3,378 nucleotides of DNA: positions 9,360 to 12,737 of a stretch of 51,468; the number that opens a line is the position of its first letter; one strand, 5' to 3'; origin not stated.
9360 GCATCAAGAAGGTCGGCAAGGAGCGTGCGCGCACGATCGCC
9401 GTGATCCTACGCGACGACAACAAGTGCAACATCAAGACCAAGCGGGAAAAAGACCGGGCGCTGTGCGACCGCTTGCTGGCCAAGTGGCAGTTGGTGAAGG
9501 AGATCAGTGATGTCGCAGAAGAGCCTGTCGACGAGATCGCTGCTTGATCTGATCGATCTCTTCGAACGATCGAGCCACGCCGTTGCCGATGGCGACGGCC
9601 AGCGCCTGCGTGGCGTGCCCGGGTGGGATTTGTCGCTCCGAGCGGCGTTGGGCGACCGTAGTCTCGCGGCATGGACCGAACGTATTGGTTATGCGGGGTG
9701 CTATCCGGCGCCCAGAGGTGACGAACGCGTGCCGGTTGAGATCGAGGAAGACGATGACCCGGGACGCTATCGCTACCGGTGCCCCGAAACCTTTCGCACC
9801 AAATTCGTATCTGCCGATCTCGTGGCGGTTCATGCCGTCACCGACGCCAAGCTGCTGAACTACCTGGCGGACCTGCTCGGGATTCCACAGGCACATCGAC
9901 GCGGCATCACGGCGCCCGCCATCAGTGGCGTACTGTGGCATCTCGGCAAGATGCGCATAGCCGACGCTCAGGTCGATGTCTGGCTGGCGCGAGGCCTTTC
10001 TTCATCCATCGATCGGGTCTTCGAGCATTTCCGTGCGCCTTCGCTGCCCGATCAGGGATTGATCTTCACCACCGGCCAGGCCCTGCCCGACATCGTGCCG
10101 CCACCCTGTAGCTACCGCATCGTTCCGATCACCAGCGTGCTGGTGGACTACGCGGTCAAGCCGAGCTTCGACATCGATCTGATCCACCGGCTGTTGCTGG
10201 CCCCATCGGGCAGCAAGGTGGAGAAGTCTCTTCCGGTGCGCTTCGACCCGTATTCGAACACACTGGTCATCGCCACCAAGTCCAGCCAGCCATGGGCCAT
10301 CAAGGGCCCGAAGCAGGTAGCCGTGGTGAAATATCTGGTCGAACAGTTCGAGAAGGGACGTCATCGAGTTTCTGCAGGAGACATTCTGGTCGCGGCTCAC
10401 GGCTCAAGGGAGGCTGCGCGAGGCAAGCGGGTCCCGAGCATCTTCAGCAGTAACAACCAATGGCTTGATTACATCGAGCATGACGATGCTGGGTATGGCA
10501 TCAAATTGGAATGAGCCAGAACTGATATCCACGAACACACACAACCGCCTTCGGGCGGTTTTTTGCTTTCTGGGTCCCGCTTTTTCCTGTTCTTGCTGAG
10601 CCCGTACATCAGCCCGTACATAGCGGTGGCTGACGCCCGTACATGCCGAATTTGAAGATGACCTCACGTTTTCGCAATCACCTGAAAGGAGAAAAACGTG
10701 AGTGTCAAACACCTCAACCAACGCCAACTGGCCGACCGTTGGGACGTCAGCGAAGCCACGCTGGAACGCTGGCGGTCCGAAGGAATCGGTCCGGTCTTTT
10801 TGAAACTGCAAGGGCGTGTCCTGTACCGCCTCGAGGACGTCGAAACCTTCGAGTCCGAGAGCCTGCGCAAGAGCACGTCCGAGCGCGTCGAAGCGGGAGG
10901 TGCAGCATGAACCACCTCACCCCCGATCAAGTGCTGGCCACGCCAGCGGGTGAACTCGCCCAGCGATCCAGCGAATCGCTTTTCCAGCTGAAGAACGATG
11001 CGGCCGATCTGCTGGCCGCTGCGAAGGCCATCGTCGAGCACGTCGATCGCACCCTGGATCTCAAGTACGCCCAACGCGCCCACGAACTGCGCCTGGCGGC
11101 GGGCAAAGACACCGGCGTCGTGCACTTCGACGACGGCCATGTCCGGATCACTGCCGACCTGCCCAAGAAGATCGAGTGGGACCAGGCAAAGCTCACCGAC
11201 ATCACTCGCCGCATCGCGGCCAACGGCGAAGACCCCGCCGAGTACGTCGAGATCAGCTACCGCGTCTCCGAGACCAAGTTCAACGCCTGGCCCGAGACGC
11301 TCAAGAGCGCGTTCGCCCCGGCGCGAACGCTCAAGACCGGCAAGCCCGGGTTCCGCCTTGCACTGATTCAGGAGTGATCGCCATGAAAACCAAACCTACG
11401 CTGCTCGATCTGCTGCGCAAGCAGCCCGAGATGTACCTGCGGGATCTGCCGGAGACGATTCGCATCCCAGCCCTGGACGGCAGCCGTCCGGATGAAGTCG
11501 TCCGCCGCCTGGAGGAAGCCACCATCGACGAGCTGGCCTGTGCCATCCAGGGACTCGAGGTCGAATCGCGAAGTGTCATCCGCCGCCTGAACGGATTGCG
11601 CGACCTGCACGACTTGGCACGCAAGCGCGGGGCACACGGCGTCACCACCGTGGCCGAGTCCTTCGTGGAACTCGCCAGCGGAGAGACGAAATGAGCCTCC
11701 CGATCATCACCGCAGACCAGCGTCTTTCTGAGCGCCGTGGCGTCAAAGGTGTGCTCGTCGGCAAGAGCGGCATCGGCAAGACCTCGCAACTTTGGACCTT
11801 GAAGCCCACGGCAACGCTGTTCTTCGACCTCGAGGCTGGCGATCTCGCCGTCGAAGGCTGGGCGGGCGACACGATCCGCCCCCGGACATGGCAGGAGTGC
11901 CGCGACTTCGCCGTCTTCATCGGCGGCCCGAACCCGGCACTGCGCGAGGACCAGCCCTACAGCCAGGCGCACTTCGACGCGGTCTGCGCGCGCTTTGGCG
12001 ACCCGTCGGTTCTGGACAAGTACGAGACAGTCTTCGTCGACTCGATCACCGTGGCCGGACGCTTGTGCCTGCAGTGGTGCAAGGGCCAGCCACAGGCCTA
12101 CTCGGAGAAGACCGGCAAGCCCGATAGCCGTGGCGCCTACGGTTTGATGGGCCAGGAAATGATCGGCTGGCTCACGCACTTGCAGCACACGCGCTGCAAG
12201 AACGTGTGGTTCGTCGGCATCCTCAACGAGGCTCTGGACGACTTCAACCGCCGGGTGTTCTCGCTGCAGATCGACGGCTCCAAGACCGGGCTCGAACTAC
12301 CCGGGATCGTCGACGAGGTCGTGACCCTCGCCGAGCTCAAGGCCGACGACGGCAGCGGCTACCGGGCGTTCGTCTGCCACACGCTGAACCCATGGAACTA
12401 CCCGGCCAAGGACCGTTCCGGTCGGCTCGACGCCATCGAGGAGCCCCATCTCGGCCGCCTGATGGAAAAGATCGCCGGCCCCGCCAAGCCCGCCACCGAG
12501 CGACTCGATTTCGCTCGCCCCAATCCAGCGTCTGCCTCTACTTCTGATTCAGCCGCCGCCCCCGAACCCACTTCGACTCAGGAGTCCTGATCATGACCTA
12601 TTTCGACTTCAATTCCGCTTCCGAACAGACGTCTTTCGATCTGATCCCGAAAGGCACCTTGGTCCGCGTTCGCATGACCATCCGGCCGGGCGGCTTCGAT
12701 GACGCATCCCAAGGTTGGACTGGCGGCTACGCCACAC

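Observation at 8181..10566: Autonomous two-gene cassette of unrecognisable proteins between the prophage repressor and the early operon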

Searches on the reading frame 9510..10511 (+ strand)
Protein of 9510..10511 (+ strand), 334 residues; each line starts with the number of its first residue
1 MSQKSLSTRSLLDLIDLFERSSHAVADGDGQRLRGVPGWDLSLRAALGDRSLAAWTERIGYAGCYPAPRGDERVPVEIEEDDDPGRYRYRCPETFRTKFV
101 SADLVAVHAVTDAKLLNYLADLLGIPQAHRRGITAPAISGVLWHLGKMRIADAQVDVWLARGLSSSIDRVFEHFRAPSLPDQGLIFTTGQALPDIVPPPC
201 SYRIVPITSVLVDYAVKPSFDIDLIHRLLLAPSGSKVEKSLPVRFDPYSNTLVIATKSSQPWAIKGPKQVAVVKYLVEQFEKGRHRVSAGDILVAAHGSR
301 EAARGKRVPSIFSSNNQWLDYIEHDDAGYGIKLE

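Call 7: search_protein_families(library=pfam, proteins=[window:9510-10511:+], max_evalue=1)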
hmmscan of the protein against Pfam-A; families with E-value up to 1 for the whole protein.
window:9510-10511:+ (334 aa): 0 families

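Call 8: search_protein_families(library=padloc, proteins=[window:9510-10511:+], max_evalue=1)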
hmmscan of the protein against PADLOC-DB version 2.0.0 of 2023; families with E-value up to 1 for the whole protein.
window:9510-10511:+ (334 aa): 0 families

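Call 9: search_protein_families(library=phrogs, proteins=[window:9510-10511:+], max_evalue=1)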
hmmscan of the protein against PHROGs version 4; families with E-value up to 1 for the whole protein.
window:9510-10511:+ (334 aa): 0 families

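Call 10: search_protein_families(library=ncbifam, proteins=[window:9510-10511:+], max_evalue=1)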
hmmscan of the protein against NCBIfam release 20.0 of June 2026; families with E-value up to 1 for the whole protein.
window:9510-10511:+ (334 aa): 0 families

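Call 21: find_homologous_proteins(query=window:9510-10511:+)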
Query window:9510-10511:+ (334 aa): 266 proteins with E <= 0.001 among 6650 candidates; the best 120 are listed.
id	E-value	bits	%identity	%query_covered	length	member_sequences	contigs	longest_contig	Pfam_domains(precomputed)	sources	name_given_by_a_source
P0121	1.1e-222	756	100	100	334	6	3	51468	-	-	-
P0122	1.3e-198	677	90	100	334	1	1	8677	-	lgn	-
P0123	1.8e-196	670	90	100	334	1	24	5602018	-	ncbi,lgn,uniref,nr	ncbi:hypothetical protein [Ralstonia solanacearum]|uniref:hypothetical protein n=1 Tax=Ralstonia sol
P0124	5.0e-196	668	88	100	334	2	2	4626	-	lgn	-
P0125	1.2e-195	667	89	100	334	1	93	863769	-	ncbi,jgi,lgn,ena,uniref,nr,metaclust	ncbi:hypothetical protein [uncultured Ralstonia sp.]|jgi:hypothetical protein|uniref:hypothetical pr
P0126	1.7e-195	667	89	100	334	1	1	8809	-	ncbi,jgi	jgi:hypothetical protein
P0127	2.5e-195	666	89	100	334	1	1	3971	-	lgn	-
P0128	9.6e-195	664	88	100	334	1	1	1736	-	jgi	jgi:hypothetical protein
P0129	9.7e-195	664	88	100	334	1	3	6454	-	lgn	-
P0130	1.4e-194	664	88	100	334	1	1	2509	-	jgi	jgi:hypothetical protein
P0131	2.9e-194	663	88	100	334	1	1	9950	-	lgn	-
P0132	4.6e-194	662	88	100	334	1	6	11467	-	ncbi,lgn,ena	-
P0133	2.0e-193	660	88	100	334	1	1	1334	-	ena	-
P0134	1.3e-192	657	88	100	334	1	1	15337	-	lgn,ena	-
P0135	1.7e-192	657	87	100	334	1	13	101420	-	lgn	-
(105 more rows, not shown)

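Call 26: search_solved_structures(query=A2, max_evalue=10)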
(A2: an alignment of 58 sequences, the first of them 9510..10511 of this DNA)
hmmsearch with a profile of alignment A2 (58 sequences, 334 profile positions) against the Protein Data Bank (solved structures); distinct sequences matched with E-value up to 10: 1.
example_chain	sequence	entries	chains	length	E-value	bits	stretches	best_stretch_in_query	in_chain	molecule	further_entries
8k42_P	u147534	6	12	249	1.4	11.3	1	24-68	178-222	VP10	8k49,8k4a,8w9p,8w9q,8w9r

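Call 38: predict_structure(alignment_id=A2)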
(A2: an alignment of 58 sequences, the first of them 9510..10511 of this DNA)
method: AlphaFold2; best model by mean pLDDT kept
length: 334 residues; sequences in the alignment: 58
mean_pLDDT: 76.5   pTM: 0.64
mean pLDDT of the five models: 76.5, 76.0, 75.3, 73.7, 72.8
residues with pLDDT >= 90: 46; 70-90: 197; 50-70: 70; < 50: 21
segments of 3 or more residues with pLDDT < 50: 1-3, 24-31, 37-45
pLDDT, mean of each block of 10 residues (from residue 1): 62 81 50 47 50 55 70 77 75 86 64 87 90 86 90 87 87 83 86 68 87 77 82 67 76 70 85 90 87 91 86 73 74 80
secondary structure, 60 per line:
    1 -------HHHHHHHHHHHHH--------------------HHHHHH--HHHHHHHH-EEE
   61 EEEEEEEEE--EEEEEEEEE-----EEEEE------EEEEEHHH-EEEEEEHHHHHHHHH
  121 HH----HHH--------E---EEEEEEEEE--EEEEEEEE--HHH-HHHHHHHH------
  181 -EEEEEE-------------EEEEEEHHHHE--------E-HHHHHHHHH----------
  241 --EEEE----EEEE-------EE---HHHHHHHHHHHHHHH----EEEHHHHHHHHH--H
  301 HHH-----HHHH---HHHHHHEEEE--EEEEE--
elements in order: H8-20 H41-46 H49-56 E58-69 E72-80 E86-90 E97-101 E106-111 H112-122 E142-150 E153-160 H167-174 E182-187 E201-206 H207-210 H222-230 E243-246 E251-254 H267-281 E286-288 H289-297 H300-303 H309-312 H316-321 E322-325 E328-332

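Call 41: fold_search(model_id=the predicted structure, library=pdb)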
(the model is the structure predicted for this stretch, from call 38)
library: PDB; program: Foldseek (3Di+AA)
matches with E <= 10: 1160; with E <= 0.001: 0
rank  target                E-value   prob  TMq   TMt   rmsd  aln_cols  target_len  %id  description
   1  2w4a_MODEL_1_M        6.5e-02  0.25  0.12  0.06  12.8       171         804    9  ISOMETRICALLY CONTRACTING INSECT ASYNCHRONOUS FLIGHT MUSCLE (released 2010-04-14)
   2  2mys_A                8.3e-02  0.20  0.11  0.06  12.4       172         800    9  MYOSIN SUBFRAGMENT-1, ALPHA CARBON COORDINATES ONLY FOR THE TWO LIGHT CHAINS (released 1997-01-11)
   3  1m8q_A                1.1e-01  0.18  0.11  0.05  12.4       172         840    9  Molecular Models of Averaged Rigor Crossbridges from Tomograms of Insect Flight Muscle (released 2002-09-10)
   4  1sr6_A                1.5e-01  0.25  0.12  0.05  13.3       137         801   13  Structure of nucleotide-free scallop myosin S1 (released 2004-06-15)
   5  1g83_A                1.5e-01  0.15  0.11  0.19  12.1       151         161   12  CRYSTAL STRUCTURE OF FYN SH3-SH2 (released 2001-05-30)
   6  2otg_A                1.6e-01  0.20  0.12  0.06  14.3       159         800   11  Rigor-like structures of muscle myosins reveal key mechanical elements in the transduction pathways of this allosteric (released 2007-05-29)
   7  1b7t_A                2.0e-01  0.21  0.12  0.05  13.6       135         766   13  MYOSIN DIGESTED BY PAPAIN (released 1999-05-12)
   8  1dfk_A                2.2e-01  0.21  0.12  0.06  13.6       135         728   13  NUCLEOTIDE-FREE SCALLOP MYOSIN S1-NEAR RIGOR STATE (released 2000-10-25)
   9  3i5g_A                2.4e-01  0.87  0.11  0.05   3.2        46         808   22  Crystal structure of rigor-like squid myosin S1 (released 2009-07-28)
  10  9ofx_A                2.6e-01  0.66  0.11  0.44   7.1        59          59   12  Crystal structure of c-Src SH3 domain in H32 space group mediated by nickel (released 2025-05-14)
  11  1qcf                  2.6e-01  0.12  0.12  0.09  13.5       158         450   10  CRYSTAL STRUCTURE OF HCK IN COMPLEX WITH A SRC FAMILY-SELECTIVE TYROSINE KINASE INHIBITOR (released 1999-06-08)
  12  4jz4_A                2.7e-01  0.69  0.11  0.43   5.8        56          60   11  Crystal structure of chicken c-Src-SH3 domain: monomeric form (released 2014-04-23)
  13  6edf                  2.9e-01  0.66  0.10  0.34   6.3        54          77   24  Fragment of a tyrosine-protein kinase (released 2018-08-29)
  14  6y17_D                3.1e-01  0.44  0.10  0.31   7.1        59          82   24  Crystal structure of an NCoR1BBD2-BCL6BTB chimera in complex with nebulinSH3-NCoR1BBD1 (released 2020-12-02)
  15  8dgo_B                3.1e-01  0.18  0.10  0.15  14.0       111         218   13  Growth Factor Receptor-Bound Protein 2 (Grb2) bound to phosphorylated PEAK3 (pY24) peptide (released 2023-06-07)
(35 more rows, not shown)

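Call 58: search_protein_families(library=pfam, alignment_id=A4, max_evalue=1)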
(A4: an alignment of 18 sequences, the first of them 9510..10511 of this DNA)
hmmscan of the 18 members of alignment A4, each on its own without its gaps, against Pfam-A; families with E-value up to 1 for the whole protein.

A. member 1, window:9510-10511:+ (334 aa): 0 families

B. families by the number of members that match (of 18 scanned): 13 families
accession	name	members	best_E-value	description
PF14205.11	Cys_rich_KTR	2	0.0021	Cysteine-rich KTR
PF13248.11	Zn_ribbon_3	2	0.073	zinc-ribbon domain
PF09250.16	Prim-Pol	1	0.011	Bifunctional DNA primase/polymerase, N-terminal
PF04981.18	NMD3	1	0.031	NMD3 family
PF08274.17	Zn_Ribbon_YjdM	1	0.032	PhnA Zinc-Ribbon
PF03279.18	Lip_A_acyltrans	1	0.039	Bacterial lipid A biosynthesis acyltransferase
PF00226.36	DnaJ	1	0.078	DnaJ domain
PF22118.2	MtrF-like_dom-III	1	0.094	Decaheme cytochrome c component MtrF-like domain III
PF08659.16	KR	1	0.11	KR domain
PF23796.1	DUF7174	1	0.19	Family of unknown function (DUF7174)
PF14354.12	Lar_restr_allev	1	0.28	Restriction alleviation protein Lar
PF09151.16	DUF1936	1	0.48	Domain of unknown function (DUF1936)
PF08271.17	Zn_Ribbon_TF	1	0.99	TFIIB zinc-binding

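Call 59: search_solved_structures(query=A4, max_evalue=10)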
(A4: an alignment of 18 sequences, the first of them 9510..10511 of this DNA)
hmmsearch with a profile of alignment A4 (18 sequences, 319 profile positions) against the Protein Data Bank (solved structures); distinct sequences matched with E-value up to 10: 0.

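Call 87: fold_search(model_id=the predicted structure, library=viral)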
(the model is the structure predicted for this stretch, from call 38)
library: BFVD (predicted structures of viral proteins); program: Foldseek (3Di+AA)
matches with E <= 10: 1041; with E <= 0.001: 0
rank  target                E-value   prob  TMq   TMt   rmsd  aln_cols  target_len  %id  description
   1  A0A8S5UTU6            3.8e-02  0.09  0.11  0.09  20.9       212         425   12  Portal protein [Myoviridae sp. ctvxP16]
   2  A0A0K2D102            8.7e-02  0.35  0.11  0.17  13.5       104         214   10  Uncharacterized protein [Bacillus phage AvesoBmore]
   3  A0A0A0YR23            8.7e-02  0.14  0.11  0.11  18.8       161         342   13  Uncharacterized protein [Escherichia phage Pollock]
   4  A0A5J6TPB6            9.2e-02  0.08  0.14  0.07  25.3       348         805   11  (no name in the UniProt tables at hand)
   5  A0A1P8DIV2            9.8e-02  0.28  0.12  0.25  14.6       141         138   14  (no name in the UniProt tables at hand)
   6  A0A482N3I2            9.8e-02  0.14  0.10  0.15  13.5       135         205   11  (no name in the UniProt tables at hand)
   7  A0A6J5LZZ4            1.1e-01  0.04  0.09  0.04  20.7       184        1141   11  Uncharacterized protein [uncultured Caudovirales phage]
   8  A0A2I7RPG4            1.2e-01  0.47  0.11  0.32   8.8        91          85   12  (no name in the UniProt tables at hand)
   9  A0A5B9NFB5            1.2e-01  0.25  0.11  0.20  12.1        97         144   11  Putative transcriptional regulator [Klebsiella phage vB_KpnM_Potts1]
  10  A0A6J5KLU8            1.3e-01  0.66  0.11  0.36   7.2        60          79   13  Uncharacterized protein [uncultured Caudovirales phage]
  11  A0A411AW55            1.3e-01  0.35  0.10  0.28  11.1        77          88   10  Lipoprotein [Pantoea phage vB_PagM_LIET2]
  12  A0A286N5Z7            1.5e-01  0.02  0.09  0.05  29.9       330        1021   12  RNA-dependent RNA-polymerase [Norway luteo-like virus 1]
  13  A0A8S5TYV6            1.6e-01  0.93  0.12  0.55   3.6        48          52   17  Uncharacterized protein [Siphoviridae sp. ctnPP24]
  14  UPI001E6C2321         1.6e-01  0.93  0.11  0.47   4.6        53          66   24  (no name look-up for this kind of identifier)
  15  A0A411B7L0            1.6e-01  0.13  0.10  0.23  13.1       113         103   18  Uncharacterized protein [Enterococcus phage EfsSzw-1]
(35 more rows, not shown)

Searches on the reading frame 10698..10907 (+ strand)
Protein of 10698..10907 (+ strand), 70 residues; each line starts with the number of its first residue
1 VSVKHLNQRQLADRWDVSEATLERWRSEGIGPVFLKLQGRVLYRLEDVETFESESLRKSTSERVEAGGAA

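Call 31: search_protein_families(library=pfam, proteins=[window:10698-10907:+], max_evalue=0.01)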
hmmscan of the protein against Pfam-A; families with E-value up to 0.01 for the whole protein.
window:10698-10907:+ (70 aa): 2 families
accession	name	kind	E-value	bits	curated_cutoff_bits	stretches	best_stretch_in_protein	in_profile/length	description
PF12728.13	HTH_17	-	2.9e-06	27.9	27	1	9-51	5-46/51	Helix-turn-helix domain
PF13384.12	HTH_23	-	0.0073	16.5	24.6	0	6-27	18-39/50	Homeodomain-like domain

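Call 47: find_related_loci(query=window:10698-10907:+, collection=genome_contigs, flank=7000)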
Query window:10698-10907:+ (70 aa) in genome_contigs; peptide patterns used: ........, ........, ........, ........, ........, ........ (x = any residue, [..] = any of these).
557 stretches matched a pattern; 281 encode a relative of the query (tblastn E <= 1e-3); the best 80 are kept; 80 distinct loci.
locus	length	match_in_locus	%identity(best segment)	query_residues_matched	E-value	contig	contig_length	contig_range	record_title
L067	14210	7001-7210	96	1-70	9e-41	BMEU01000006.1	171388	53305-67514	Comamonas phosphati CGMCC 1.12294 DNA, sequence06, whole genome shotgun sequence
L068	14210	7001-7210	93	1-70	1e-39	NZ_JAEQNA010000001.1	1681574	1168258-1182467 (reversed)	Ramlibacter aurantiacus strain AW1 contig1, whole genome shotgun sequence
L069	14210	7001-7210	90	1-70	2e-39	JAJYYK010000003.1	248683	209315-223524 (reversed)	MAG: Proteobacteria bacterium isolate FK4.bin111 NODE_29_length_248683_cov_4.657305, whole genome shotgun sequence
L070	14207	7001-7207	93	1-69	2e-39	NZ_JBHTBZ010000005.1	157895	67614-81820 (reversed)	Hydrogenophaga defluvii strain CCUG 53903 GCM70025276_10, whole genome shotgun sequence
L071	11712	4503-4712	91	1-70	3e-39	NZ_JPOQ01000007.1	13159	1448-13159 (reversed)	Ferrovum myxofaciens strain P3G Contig7, whole genome shotgun sequence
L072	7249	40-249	91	1-70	4e-39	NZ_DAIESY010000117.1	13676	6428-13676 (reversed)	MAG: Halothiobacillus sp. isolate clean1238 k141_1072408, whole genome shotgun sequence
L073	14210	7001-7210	90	1-70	1e-38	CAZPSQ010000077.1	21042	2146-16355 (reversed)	MAG TPA_asm: uncultured Brevifollis sp. isolate SRP107338_co1_24 genome assembly, contig: NODE_2337_length_21042_cov_9.9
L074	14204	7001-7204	91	1-68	2e-38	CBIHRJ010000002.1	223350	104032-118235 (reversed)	MAG TPA_asm: uncultured Noviherbaspirillum sp. isolate SRR18156188_binner12_Refined_43 genome assembly, contig: ERZ27336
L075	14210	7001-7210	90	1-70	4e-38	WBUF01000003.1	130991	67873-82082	MAG: Rhodocyclaceae bacterium isolate SB9 contig_100, whole genome shotgun sequence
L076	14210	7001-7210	83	1-70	6e-38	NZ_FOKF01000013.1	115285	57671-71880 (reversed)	Collimonas sp. OK607, whole genome shotgun sequence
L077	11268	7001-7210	87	1-70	7e-38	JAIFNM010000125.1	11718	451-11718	MAG: Betaproteobacteria bacterium isolate bin_91 scaffold_15609, whole genome shotgun sequence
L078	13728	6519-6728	87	1-70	7e-38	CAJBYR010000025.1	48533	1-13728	MAG: uncultured beta proteobacterium isolate Loc080925-6m_bin-0485 genome assembly, contig: bin-0485:025/347, whole geno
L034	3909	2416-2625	87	1-70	7e-38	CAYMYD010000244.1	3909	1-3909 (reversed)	MAG TPA_asm: uncultured Propionivibrio sp. isolate binchicken_co35_326 genome assembly, contig: NODE_25607_length_3909_c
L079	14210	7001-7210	86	1-70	1e-37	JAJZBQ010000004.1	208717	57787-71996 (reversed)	MAG: Proteobacteria bacterium isolate JA1.bin11 NODE_34_length_208717_cov_483.763009, whole genome shotgun sequence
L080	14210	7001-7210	86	1-70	2e-37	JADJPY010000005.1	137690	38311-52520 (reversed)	MAG: Ramlibacter sp. isolate Fred_18-Q3-R57-64_BATAC.8 tig00009113-10-1381090, whole genome shotgun sequence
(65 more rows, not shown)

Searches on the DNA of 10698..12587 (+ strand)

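Call 71: search_dna_similar(query=window:10698-12587:+, collection=phages, mode=distant, max_rows=15)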
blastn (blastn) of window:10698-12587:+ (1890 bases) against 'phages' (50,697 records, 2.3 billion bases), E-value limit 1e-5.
Records with a match: 3; places in all: 3; records where one place covers at least 80% of the query: 0.
Best place of each record, by identity: 60-80% 3.
By first word of the organism name: Acidithiobacillus 3.
By host as written in the record: Acidithiobacillus caldus 2; Acidithiobacillus caldus ATCC 51756 1.
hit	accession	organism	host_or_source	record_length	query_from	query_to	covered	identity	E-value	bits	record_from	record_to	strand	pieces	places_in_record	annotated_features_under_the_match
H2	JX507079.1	Acidithiobacillus phage AcaML1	Acidithiobacillus caldus ATCC 51756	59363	999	1733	39%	73.6%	6e-121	441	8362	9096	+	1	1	hypothetical protein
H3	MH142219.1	Acidithiobacillus phage AcaML1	Acidithiobacillus caldus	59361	999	1733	39%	73.6%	6e-121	441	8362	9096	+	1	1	record has no annotation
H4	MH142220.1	Acidithiobacillus phage AcaML1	Acidithiobacillus caldus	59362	999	1733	39%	73.6%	6e-121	441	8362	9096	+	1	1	record has no annotation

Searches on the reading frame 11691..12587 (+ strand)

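Call 31: search_protein_families(library=pfam, proteins=[window:11691-12587:+], max_evalue=0.01)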
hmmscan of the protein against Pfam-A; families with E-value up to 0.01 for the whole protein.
window:11691-12587:+ (299 aa): 1 family
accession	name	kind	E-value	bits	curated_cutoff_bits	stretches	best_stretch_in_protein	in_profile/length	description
PF13479.12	AAA_24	-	2.1e-42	145.6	27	1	17-243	2-195/195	AAA domain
